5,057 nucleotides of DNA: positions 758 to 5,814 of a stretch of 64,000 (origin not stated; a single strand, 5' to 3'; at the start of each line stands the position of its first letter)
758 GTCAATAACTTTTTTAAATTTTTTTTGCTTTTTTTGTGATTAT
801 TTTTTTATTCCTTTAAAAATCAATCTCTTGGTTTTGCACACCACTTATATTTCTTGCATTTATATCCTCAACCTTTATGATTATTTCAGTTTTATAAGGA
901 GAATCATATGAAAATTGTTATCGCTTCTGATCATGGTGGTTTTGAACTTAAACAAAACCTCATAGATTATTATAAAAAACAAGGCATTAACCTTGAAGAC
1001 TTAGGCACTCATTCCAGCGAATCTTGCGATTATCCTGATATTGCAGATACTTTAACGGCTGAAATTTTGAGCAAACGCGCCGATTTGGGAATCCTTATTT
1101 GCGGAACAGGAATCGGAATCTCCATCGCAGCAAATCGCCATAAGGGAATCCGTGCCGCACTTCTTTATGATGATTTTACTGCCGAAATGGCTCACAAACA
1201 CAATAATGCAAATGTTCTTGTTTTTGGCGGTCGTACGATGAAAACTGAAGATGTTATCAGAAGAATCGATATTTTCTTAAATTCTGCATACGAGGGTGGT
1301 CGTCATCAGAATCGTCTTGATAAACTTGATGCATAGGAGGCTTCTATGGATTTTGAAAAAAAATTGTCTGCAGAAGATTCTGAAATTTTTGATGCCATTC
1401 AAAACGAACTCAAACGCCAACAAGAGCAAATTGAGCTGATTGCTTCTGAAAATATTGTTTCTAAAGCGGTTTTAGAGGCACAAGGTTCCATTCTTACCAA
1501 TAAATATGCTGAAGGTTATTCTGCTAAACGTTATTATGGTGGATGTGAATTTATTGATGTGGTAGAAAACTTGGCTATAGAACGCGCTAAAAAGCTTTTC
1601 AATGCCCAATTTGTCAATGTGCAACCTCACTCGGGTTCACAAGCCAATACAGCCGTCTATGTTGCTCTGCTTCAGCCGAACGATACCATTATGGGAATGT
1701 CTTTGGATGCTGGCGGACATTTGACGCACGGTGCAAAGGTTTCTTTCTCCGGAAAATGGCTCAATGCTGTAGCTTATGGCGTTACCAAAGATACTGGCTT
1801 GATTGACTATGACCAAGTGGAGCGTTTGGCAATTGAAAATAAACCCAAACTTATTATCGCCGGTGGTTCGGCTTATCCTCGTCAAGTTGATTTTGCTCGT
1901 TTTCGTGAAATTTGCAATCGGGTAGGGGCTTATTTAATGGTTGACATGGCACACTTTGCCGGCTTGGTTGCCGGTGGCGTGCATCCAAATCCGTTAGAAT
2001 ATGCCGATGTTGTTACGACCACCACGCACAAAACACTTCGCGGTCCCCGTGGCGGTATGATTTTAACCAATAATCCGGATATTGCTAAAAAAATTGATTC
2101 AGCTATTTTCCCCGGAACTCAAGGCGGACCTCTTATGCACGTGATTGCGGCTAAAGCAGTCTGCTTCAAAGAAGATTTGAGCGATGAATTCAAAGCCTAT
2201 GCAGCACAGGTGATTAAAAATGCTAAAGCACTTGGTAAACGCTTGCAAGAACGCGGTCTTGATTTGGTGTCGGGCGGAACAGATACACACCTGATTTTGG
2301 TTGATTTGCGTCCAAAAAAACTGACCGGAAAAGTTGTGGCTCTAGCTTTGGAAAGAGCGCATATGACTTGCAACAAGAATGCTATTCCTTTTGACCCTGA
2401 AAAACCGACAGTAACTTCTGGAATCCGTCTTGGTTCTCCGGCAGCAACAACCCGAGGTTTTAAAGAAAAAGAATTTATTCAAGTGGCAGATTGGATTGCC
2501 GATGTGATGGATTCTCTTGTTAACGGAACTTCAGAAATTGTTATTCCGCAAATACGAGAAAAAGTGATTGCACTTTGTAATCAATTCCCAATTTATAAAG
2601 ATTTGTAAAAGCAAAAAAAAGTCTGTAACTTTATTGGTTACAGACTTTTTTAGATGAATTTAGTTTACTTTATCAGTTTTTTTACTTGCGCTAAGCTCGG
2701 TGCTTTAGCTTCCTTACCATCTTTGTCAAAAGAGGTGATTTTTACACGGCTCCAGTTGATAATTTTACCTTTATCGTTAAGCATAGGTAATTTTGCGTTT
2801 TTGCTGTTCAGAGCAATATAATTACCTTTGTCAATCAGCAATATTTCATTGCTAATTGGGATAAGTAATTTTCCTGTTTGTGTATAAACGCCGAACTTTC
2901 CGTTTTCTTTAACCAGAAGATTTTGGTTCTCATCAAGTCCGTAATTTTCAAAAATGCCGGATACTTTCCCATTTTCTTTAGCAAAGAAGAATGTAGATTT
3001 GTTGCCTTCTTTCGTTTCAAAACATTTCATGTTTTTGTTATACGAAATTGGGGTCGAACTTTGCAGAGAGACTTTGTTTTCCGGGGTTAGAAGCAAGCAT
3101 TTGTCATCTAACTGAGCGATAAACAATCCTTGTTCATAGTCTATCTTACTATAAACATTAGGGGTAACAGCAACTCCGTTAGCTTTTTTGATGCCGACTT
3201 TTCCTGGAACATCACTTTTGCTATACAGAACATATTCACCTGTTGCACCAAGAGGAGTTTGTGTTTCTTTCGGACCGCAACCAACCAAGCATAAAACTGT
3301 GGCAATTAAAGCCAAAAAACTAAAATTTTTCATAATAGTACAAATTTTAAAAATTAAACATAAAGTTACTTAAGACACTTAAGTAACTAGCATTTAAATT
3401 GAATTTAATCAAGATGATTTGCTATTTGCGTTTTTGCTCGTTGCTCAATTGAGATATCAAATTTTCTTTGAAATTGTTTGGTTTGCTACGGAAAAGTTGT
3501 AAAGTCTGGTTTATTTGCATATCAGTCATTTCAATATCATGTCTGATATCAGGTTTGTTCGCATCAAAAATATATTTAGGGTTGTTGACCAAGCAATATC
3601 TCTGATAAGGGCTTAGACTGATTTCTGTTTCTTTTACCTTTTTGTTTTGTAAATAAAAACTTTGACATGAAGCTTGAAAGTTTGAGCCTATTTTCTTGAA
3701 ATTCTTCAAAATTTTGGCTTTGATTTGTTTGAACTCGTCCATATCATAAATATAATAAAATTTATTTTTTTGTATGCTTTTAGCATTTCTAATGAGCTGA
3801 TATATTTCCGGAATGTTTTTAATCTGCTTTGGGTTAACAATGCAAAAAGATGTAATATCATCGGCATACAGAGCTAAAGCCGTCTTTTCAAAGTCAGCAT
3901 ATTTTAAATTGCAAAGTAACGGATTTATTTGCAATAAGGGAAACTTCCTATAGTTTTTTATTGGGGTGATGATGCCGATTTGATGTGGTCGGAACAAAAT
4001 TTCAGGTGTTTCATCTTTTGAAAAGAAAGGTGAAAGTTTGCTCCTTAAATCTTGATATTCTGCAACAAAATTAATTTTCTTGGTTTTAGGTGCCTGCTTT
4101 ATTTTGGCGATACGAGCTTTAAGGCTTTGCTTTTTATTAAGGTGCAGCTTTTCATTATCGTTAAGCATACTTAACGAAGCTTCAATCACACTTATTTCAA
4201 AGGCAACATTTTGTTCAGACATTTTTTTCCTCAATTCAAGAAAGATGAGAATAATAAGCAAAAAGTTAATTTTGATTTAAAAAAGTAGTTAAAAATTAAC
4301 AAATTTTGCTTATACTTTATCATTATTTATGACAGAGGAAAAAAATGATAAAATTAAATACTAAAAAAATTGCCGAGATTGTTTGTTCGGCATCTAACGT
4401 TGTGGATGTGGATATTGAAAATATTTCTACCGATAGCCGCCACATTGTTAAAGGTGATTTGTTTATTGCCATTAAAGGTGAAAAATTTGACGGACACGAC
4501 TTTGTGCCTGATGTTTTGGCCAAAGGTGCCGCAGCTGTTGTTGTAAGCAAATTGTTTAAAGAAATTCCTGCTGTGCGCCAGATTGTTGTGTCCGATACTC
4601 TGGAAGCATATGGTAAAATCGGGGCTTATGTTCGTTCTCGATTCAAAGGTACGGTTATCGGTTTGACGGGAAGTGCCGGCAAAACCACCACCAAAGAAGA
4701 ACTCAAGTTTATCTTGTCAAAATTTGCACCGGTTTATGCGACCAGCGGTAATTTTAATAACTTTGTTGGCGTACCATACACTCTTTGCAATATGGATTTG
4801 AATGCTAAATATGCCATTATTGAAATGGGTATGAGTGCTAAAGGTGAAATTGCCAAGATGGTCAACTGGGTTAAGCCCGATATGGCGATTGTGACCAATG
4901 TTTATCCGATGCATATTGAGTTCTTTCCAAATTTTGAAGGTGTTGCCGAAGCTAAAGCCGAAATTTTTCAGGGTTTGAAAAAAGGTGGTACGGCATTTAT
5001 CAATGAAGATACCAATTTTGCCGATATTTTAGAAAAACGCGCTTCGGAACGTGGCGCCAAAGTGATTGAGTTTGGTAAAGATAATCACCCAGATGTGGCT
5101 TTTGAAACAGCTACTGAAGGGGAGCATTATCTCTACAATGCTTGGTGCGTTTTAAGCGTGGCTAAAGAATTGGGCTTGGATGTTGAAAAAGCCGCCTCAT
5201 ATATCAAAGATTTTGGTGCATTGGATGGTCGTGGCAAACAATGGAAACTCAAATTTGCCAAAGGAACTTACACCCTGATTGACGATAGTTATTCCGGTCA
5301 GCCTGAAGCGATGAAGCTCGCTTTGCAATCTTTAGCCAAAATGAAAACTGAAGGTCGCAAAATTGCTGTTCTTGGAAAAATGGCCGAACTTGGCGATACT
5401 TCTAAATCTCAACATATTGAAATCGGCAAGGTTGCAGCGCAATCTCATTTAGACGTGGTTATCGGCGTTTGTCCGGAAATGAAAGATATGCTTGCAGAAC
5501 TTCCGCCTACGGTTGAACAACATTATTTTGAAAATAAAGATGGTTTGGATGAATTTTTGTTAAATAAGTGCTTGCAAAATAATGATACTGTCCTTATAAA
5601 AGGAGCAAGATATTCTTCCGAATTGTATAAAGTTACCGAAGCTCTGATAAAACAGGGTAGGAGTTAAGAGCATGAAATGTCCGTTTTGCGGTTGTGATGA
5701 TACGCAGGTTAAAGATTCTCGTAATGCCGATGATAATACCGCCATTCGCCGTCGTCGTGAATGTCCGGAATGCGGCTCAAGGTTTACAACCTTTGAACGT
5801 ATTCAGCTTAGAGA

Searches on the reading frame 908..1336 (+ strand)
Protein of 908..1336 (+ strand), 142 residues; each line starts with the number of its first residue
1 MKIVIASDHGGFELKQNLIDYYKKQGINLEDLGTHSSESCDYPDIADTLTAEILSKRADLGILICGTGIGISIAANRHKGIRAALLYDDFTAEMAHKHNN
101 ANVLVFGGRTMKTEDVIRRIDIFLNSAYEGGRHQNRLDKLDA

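Call 61: search_protein_families(library=pfam, proteins=[window:908-1333:+], max_evalue=0.000001)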
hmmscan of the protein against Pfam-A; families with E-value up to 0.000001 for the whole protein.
window:908-1333:+ (142 aa): 1 family
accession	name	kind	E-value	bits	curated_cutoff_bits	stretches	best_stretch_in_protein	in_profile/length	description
PF02502.23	LacAB_rpiB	-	4.1e-54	182.7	24.7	1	3-140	1-138/138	Ribose/Galactose Isomerase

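Call 69: find_encoding_contigs(protein=window:908-1336:+, flank=10000, max_places=2)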
Protein window:908-1336:+ (142 aa): 3 contigs read that carry it; 2 places shown.
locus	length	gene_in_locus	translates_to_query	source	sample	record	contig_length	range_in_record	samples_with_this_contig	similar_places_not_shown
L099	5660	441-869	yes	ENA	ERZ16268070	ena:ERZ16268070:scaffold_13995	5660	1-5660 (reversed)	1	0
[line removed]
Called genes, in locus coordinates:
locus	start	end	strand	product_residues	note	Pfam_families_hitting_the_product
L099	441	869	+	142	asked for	PF02502:LacAB_rpiB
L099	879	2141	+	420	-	PF00464:SHMT, PF00155:Aminotran_1_2 (weak), PF01212:Beta_elim_lyase (weak), PF01041:DegT_DnrJ_EryC1 (weak)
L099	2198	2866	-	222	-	-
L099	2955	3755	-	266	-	-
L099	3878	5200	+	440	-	PF01225:Mur_ligase, PF08245:Mur_ligase_M, PF02875:Mur_ligase_C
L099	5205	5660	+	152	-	?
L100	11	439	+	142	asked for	PF02502:LacAB_rpiB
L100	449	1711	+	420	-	PF00464:SHMT, PF00155:Aminotran_1_2 (weak), PF01212:Beta_elim_lyase, PF01041:DegT_DnrJ_EryC1 (weak)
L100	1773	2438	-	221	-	-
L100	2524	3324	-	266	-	-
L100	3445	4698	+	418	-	?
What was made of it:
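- Tried and rejected: The other end gave only short contigs (call 69).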

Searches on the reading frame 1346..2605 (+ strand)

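Call 61: search_protein_families(library=pfam, proteins=[window:1346-2605:+], max_evalue=0.000001)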
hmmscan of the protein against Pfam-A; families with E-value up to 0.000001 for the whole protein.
window:1346-2605:+ (420 aa): 4 families
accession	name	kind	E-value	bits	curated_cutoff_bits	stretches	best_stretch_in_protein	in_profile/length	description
PF00464.25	SHMT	-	2.4e-175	583.3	27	1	7-384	1-399/399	Serine hydroxymethyltransferase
PF00155.27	Aminotran_1_2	-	1.8e-07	31.2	19.7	1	87-367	63-348/361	Aminotransferase class I and II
PF01041.23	DegT_DnrJ_EryC1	-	3.3e-07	30.3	19.8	1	141-257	88-202/360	DegT/DnrJ/EryC1/StrS aminotransferase family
PF01212.27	Beta_elim_lyase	-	4.3e-07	30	27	1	80-338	40-268/288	Beta-eliminating lyase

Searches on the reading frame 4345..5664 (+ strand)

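Call 61: search_protein_families(library=pfam, proteins=[window:4345-5664:+], max_evalue=0.000001)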
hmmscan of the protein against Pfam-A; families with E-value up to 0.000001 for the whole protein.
window:4345-5664:+ (440 aa): 3 families
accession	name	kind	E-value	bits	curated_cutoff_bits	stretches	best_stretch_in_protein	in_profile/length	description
PF08245.18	Mur_ligase_M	-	9e-38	130.7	24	1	108-251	2-153/200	Mur ligase middle domain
PF02875.26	Mur_ligase_C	-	2.1e-15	58.1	28.4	1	308-422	11-127/127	Mur ligase, glutamate ligase domain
PF01225.30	Mur_ligase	-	4.1e-12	46.8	21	1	24-91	2-89/95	Mur ligase family, catalytic domain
